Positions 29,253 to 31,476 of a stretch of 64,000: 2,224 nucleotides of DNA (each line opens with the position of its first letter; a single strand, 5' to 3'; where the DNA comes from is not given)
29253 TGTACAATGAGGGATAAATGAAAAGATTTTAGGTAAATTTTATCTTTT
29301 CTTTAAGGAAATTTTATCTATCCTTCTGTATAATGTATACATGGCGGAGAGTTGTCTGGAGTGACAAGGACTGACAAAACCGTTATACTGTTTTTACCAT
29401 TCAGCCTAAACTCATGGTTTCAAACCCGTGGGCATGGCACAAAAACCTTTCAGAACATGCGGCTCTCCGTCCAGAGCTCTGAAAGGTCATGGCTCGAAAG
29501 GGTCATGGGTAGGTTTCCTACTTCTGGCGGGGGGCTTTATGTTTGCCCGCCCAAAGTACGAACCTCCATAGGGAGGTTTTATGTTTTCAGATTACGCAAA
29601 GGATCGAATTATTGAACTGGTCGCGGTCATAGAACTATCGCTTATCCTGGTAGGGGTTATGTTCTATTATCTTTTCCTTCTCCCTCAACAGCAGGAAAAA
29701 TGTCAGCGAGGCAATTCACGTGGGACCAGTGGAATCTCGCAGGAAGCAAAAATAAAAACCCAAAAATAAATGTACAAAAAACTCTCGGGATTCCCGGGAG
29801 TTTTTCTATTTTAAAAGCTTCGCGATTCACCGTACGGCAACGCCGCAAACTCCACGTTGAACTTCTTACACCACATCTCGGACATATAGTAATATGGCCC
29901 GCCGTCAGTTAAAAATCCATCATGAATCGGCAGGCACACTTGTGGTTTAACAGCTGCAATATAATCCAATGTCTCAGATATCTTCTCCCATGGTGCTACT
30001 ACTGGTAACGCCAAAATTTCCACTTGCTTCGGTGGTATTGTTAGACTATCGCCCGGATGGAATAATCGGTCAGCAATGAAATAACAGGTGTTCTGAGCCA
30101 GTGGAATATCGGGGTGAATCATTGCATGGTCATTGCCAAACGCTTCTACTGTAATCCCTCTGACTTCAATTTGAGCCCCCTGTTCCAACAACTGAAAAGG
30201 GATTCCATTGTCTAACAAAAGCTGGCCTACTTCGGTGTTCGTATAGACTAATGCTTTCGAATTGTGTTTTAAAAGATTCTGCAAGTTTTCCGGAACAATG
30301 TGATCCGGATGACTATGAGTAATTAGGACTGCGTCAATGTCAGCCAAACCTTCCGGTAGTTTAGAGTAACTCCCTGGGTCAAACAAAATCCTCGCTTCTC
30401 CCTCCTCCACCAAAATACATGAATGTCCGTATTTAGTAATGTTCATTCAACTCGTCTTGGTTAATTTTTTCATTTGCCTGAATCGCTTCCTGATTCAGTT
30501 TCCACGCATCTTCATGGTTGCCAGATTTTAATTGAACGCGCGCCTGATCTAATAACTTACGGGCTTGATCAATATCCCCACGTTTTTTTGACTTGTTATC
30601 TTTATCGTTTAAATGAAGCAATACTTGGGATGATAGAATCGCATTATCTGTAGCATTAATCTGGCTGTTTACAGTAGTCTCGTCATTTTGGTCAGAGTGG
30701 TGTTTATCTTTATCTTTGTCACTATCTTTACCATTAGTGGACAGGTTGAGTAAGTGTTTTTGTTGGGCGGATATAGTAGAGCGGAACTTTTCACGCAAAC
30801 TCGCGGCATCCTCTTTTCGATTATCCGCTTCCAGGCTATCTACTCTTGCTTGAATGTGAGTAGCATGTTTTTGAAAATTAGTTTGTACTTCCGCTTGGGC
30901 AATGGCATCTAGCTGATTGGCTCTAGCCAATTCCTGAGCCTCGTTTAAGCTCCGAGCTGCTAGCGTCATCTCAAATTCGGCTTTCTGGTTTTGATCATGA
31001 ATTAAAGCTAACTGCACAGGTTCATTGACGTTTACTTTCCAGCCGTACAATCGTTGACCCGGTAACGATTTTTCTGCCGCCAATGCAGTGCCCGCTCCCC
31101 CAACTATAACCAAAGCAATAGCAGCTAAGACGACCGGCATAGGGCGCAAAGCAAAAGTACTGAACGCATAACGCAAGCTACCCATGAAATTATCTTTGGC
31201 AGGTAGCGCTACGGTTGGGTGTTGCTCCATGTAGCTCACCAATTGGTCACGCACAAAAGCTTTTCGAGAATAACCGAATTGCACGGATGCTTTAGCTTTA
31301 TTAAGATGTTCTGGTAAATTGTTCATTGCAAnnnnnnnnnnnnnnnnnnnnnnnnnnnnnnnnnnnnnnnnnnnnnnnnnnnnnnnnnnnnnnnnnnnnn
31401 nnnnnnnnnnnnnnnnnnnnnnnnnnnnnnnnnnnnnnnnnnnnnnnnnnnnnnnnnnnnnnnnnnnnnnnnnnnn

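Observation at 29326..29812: Long structured leader with an RBS-sequestering hairpin in front of a 62-aa membrane protein gene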

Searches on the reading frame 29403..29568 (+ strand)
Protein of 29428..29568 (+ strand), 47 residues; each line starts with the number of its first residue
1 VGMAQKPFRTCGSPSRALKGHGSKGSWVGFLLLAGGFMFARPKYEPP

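Call 70: search_protein_families(library=pfam, proteins=[window:29428-29568:+], max_evalue=0.01)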
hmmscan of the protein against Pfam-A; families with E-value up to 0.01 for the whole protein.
window:29428-29568:+ (47 aa): 0 families

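Call 73: search_protein_families(library=pfam, proteins=[L172:931-2262:+], max_evalue=0.001)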
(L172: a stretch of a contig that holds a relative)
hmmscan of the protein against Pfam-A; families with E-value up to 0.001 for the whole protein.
L172:931-2262:+ (444 aa): 3 families
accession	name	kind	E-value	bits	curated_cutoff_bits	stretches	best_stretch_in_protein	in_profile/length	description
PF00239.26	Resolvase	-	3.2e-17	63.4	23.3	1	24-168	3-143/145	Resolvase, N terminal domain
PF07508.19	Recombinase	-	2.7e-12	47.3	21.1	1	195-286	2-101/102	Recombinase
PF13408.12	Zn_ribbon_recom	-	3.3e-07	31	25.3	1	299-359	2-55/58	Recombinase zinc beta ribbon domain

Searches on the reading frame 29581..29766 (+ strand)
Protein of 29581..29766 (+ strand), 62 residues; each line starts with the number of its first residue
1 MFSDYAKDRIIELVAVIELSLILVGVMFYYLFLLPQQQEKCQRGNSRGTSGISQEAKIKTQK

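Call 30: search_protein_families(library=pfam, alignment_id=A1, max_evalue=0.001)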
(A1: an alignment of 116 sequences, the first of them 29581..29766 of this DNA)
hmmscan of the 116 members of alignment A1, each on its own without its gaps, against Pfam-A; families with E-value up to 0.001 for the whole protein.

A. member 1, window:29581-29766:+ (62 aa): 0 families

B. families by the number of members that match (of 116 scanned): 37 families (the first 25 are shown)
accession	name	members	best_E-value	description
PF05656.20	DUF805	4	1.1e-15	Protein of unknown function (DUF805)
PF17936.7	Big_6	4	1.9e-10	Bacterial Ig domain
PF09136.16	Glucodextran_B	4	2.2e-10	Glucodextranase, domain B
PF07553.16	Lipoprotein_Ltp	3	3.6e-25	Host cell surface-exposed lipoprotein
PF11611.13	DUF4352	3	2.9e-24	Domain of unknown function (DUF4352)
PF13248.11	Zn_ribbon_3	3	9.2e-07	zinc-ribbon domain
PF19077.6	Big_13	3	1.6e-06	Bacterial Ig-like domain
PF13240.11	Zn_Ribbon_1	3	3.6e-06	zinc-ribbon domain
PF12773.13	DZR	3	2.5e-05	Double zinc ribbon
PF04471.18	Mrr_cat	2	2.6e-26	Restriction endonuclease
PF12869.13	tRNA_anti-like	2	2.6e-25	tRNA_anti-like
PF22722.2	NA-iREase1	2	1.5e-08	NACHT-associated inactive Restriction Endonuclease 1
PF01555.25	N6_N4_Mtase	1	4e-48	DNA methylase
PF00565.23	SNase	1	1.4e-28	Staphylococcal nuclease homologue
PF10502.14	Peptidase_S26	1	1.1e-26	Signal peptidase, peptidase S26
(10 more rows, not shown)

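Call 42: find_homologous_proteins(query=window:29581-29766:+, max_evalue=0.01)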
Query window:29581-29766:+ (62 aa): 3 proteins with E <= 0.01 among 3 candidates.
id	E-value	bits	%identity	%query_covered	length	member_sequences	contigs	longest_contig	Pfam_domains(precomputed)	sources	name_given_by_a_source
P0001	6.8e-32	125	100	100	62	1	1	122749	-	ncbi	-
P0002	1.4e-17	80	69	97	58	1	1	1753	-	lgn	-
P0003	3.2e-16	76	66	97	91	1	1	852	-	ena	-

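Call 43: find_encoding_contigs(protein=P0002, flank=3000)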
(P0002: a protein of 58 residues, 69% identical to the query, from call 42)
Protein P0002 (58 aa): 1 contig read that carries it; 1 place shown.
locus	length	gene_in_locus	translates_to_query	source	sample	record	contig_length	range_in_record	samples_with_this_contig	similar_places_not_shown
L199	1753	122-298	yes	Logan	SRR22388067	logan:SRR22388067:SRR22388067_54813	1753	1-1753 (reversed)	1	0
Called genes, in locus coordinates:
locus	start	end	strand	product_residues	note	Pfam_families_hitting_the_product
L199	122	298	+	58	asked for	-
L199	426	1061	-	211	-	PF00753:Lactamase_B (faint), PF13483:Lactamase_B_3, PF12706:Lactamase_B_2 (weak)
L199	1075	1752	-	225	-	?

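Call 44: find_encoding_contigs(protein=P0003, flank=3000)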
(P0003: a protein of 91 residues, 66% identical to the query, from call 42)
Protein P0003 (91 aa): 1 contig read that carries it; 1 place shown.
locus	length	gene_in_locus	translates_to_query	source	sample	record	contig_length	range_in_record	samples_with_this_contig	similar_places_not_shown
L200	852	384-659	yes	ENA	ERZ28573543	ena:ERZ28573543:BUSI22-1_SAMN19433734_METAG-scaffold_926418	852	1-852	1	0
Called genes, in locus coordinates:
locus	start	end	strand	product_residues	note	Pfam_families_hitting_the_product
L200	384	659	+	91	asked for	-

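Call 45: find_encoding_contigs(protein=P0001, flank=6000)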
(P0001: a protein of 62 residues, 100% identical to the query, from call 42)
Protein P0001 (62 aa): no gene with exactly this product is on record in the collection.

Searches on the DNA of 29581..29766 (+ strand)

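Call 48: search_rna_families(sources=[L199, L200], threshold=gathering)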
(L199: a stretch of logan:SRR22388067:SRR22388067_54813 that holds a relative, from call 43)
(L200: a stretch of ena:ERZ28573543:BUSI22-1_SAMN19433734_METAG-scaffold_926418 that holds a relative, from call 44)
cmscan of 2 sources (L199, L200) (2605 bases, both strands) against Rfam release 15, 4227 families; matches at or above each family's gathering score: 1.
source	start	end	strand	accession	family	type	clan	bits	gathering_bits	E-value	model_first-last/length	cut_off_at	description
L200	283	418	+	RF03000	LOOT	Gene; sRNA;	-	66.1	46.4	1.3e-11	1-121/121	no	LOOT RNA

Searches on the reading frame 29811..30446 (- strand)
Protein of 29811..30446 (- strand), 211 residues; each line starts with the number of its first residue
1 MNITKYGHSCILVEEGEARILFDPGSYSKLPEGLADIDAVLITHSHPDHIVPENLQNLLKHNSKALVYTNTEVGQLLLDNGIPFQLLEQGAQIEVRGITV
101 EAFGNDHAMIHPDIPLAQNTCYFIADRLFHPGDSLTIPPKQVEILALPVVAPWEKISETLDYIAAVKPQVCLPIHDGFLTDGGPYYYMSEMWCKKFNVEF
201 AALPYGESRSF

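Call 70: search_protein_families(library=pfam, proteins=[window:29811-30446:-], max_evalue=0.01)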
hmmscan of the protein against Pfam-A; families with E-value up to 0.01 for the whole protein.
window:29811-30446:- (211 aa): 3 families
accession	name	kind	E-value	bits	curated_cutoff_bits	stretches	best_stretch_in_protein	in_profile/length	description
PF13483.12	Lactamase_B_3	-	6.1e-23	82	24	1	2-175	1-160/160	Beta-lactamase superfamily domain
PF12706.13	Lactamase_B_2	-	5.3e-10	39.7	27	1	19-140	2-149/200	Beta-lactamase superfamily domain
PF00753.33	Lactamase_B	-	4.2e-09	37.1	22.7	1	6-50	4-57/196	Metallo-beta-lactamase superfamily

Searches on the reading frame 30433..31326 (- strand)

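Call 70: search_protein_families(library=pfam, proteins=[window:30433-31326:-], max_evalue=0.01)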
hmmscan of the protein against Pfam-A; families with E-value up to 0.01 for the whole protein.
window:30433-31326:- (297 aa): 1 family
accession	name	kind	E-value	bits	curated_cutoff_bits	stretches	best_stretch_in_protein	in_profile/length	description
PF18915.5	DUF5667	-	6.4e-07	30.1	27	1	87-176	2-91/99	Domain of unknown function (DUF5667)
